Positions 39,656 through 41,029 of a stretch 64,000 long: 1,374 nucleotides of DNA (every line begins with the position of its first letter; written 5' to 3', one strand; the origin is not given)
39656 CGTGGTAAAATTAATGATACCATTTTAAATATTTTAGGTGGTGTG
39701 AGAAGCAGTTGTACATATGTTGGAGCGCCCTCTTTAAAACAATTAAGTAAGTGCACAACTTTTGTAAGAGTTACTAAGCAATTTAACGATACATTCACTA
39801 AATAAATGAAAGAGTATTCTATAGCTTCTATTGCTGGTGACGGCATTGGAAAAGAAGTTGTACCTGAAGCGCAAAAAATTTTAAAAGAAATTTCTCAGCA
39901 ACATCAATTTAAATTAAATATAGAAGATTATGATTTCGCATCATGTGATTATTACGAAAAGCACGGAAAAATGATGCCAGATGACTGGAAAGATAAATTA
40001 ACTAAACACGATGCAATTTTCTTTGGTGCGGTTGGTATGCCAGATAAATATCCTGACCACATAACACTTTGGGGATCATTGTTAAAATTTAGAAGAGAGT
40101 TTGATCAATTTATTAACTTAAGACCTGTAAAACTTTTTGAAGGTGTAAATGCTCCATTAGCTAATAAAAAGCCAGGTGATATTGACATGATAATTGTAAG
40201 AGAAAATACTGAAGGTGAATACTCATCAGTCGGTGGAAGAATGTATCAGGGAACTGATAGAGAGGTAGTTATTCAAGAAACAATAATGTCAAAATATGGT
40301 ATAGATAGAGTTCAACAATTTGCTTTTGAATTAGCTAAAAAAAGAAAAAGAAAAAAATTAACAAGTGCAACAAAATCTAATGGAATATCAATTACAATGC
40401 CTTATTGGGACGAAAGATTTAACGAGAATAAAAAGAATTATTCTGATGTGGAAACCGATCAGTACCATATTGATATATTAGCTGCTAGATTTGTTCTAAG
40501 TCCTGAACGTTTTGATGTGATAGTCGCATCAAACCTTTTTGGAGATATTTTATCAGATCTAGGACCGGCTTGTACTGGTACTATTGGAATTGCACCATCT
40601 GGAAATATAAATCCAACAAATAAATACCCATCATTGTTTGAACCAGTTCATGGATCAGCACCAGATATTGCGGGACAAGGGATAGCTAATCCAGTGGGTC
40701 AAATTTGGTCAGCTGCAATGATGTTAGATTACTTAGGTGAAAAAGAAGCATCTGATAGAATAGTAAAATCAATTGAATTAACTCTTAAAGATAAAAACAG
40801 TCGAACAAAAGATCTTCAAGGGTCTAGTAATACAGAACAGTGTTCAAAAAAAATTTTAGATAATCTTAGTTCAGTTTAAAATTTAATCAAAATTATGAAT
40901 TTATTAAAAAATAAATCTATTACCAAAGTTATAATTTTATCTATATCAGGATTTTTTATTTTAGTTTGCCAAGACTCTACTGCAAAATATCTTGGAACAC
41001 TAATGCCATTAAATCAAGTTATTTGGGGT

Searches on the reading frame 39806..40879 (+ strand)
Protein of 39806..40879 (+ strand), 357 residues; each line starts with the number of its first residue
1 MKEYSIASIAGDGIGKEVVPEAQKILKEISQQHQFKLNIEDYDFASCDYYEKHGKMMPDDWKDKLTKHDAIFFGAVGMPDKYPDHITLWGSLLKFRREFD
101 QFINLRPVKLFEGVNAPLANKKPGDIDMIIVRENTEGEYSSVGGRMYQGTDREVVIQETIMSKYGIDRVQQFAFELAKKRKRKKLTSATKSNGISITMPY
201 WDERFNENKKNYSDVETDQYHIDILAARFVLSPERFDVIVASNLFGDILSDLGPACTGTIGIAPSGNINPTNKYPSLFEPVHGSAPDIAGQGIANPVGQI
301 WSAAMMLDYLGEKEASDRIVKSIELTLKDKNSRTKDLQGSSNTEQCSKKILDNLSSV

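Call 81: search_protein_families(library=pfam, proteins=[window:39806-40879:+], max_evalue=0.00001)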
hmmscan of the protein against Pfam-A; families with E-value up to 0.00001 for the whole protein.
window:39806-40879:+ (357 aa): 1 family
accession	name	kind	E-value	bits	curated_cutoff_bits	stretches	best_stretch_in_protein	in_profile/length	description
PF00180.25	Iso_dh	-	2.5e-94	316.8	27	1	6-348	2-346/348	Isocitrate/isopropylmalate dehydrogenase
